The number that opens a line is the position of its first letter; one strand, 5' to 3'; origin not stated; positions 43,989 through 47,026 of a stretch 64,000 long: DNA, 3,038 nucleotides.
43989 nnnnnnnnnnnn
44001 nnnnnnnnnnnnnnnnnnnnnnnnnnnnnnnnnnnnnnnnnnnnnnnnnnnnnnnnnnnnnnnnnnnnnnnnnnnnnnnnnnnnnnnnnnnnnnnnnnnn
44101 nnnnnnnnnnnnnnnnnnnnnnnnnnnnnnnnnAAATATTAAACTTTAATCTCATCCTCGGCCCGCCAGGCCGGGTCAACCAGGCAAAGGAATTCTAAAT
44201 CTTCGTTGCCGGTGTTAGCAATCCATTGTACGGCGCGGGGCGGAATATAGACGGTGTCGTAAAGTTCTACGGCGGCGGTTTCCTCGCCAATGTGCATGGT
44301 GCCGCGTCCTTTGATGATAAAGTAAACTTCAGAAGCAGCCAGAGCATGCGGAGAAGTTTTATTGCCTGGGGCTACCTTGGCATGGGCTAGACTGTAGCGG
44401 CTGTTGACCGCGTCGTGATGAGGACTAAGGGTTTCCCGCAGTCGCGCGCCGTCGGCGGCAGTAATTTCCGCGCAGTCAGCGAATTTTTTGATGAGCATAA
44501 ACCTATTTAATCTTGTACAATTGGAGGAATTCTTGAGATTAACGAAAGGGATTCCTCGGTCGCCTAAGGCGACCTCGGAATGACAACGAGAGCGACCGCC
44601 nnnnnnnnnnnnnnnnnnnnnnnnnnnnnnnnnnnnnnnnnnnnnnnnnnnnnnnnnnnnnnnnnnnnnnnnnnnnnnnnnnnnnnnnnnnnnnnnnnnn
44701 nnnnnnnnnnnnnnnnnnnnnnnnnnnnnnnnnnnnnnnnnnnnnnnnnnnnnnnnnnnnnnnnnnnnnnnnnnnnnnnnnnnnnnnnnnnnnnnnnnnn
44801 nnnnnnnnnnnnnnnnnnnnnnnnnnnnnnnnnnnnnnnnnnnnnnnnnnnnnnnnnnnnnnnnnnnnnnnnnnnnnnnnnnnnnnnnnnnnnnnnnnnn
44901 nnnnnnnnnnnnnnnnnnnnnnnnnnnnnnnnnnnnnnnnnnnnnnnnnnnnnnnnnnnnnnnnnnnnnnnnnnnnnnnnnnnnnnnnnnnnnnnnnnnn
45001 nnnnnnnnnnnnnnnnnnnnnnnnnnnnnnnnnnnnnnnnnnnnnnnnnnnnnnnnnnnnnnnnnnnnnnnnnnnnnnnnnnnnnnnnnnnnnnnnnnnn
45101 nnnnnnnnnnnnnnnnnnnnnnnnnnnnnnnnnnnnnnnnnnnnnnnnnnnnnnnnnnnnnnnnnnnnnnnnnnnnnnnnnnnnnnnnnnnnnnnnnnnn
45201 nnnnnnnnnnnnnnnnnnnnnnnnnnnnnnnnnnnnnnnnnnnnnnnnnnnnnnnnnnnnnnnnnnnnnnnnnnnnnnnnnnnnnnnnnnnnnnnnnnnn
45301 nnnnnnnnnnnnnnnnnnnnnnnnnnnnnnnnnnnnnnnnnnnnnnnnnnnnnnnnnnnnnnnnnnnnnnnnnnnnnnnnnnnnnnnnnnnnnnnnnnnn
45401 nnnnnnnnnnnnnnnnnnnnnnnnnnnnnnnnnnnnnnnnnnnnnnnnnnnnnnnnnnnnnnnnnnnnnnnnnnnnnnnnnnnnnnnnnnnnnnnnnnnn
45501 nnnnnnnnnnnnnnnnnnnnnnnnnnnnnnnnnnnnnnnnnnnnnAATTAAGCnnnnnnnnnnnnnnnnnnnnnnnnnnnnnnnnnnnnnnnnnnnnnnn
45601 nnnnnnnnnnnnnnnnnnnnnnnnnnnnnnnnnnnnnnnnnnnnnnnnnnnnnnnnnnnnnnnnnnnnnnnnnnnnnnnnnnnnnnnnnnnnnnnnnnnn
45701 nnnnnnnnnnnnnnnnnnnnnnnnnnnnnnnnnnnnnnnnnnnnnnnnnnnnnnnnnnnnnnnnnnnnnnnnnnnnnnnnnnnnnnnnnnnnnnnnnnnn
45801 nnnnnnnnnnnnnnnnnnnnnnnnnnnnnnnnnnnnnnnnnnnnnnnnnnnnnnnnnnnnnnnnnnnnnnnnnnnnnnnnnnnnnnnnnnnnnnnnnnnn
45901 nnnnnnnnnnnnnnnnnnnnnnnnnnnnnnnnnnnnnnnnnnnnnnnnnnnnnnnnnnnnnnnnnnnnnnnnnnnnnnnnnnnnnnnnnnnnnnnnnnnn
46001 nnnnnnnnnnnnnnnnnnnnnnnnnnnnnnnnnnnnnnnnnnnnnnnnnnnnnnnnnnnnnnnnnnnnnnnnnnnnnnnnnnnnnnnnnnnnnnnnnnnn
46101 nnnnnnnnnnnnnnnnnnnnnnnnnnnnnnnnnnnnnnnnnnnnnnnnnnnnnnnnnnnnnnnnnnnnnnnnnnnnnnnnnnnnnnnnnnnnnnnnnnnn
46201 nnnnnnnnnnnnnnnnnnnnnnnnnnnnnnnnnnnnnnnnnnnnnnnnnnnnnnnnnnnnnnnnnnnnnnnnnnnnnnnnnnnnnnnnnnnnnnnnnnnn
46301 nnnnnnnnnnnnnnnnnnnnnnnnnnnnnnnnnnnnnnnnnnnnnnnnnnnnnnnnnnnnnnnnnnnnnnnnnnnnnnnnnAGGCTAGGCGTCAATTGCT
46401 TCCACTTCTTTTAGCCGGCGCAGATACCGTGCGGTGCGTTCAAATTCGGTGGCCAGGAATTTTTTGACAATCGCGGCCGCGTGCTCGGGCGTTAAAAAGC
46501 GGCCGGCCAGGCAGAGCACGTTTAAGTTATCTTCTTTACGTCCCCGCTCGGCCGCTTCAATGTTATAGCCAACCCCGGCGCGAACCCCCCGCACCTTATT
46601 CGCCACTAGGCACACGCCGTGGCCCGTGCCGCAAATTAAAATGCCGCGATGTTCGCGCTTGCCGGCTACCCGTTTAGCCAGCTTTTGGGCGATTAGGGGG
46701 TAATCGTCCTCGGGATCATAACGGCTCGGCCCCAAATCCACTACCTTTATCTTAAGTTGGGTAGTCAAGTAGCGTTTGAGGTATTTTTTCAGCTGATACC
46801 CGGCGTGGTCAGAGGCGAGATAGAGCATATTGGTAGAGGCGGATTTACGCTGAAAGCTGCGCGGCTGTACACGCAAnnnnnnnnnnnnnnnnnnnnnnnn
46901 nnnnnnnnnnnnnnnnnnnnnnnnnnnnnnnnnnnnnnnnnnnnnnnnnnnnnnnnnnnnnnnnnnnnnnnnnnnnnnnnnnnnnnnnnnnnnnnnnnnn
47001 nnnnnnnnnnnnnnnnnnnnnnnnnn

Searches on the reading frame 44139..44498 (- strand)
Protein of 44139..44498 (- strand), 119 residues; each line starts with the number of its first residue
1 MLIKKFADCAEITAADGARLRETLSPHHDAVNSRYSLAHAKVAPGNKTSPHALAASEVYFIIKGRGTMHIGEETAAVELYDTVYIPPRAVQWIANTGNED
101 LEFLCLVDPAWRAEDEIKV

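Call 3: search_protein_families(library=pfam, proteins=[window:44139-44498:-], max_evalue=0.01)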
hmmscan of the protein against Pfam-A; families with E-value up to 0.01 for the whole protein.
window:44139-44498:- (119 aa): 4 families
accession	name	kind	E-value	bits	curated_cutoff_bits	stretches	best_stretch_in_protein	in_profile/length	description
PF07883.17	Cupin_2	-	9.4e-11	41.7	27.2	1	40-106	3-69/70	Cupin domain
PF01050.24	MannoseP_isomer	-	3.5e-05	24.4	23.6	1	32-117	25-111/116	Mannose-6-phosphate isomerase C-terminal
PF00190.28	Cupin_1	-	7.7e-05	22.8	22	1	32-106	30-113/151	Cupin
PF02041.22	Auxin_BP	-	0.00031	20.9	21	1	41-106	50-125/167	Auxin binding protein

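Call 5: search_protein_families(library=ncbifam, proteins=[window:44139-44498:-], max_evalue=0.1)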
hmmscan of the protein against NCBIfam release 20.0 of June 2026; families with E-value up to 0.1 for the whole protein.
window:44139-44498:- (119 aa): 10 families
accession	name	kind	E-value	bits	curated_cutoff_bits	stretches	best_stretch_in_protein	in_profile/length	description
TIGR01479.1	GMP_PMI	equivalog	3.9e-06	25.9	372.95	1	32-117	372-458/467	mannose-1-phosphate guanylyltransferase/mannose-6-phosphate isomerase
NF049940.1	MandnitrLy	equivalog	0.00035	20.4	140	1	31-107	31-108/130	(R)-mandelonitrile lyase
TIGR02272.1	gentisate_1_2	equivalog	0.0032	16.5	442.1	1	9-88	225-304/336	gentisate 1,2-dioxygenase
NF009806.0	PRK13290.1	subfamily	0.0057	16.7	128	1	34-113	34-113/130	ectoine synthase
TIGR03214.2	ura-cupin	equivalog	0.015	14.8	200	1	34-104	46-119/249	(S)-ureidoglycine aminohydrolase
NF040771.1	AAH_UGLYAH2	exception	0.016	14.4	350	1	45-103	75-133/267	bifunctional allantoicase/(S)-ureidoglycine aminohydrolase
NF050094.1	BetDgalsidMYCTU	equivalog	0.018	15.2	175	1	27-105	28-106/113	beta-D-galactosidase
NF049978.1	AminoSalDhMabB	equivalog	0.021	14.2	650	1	42-101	256-315/351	5-aminosalicylate 1,2-dioxygenase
TIGR03404.1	bicupin_oxalic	subfamily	0.023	13.8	254.2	1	35-106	245-322/367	bicupin, oxalate decarboxylase family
NF008373.0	PRK11171.1-2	equivalog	0.027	13.7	445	1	43-104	76-139/274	(S)-ureidoglycine aminohydrolase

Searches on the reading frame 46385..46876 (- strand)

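Call 3: search_protein_families(library=pfam, proteins=[window:46385-46876:-], max_evalue=0.01)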
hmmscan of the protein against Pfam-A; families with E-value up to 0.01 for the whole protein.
window:46385-46876:- (163 aa): 1 family
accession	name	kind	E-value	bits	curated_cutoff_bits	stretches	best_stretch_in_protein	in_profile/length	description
PF02502.23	LacAB_rpiB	-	2.4e-42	144.6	24.7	1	19-157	2-137/138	Ribose/Galactose Isomerase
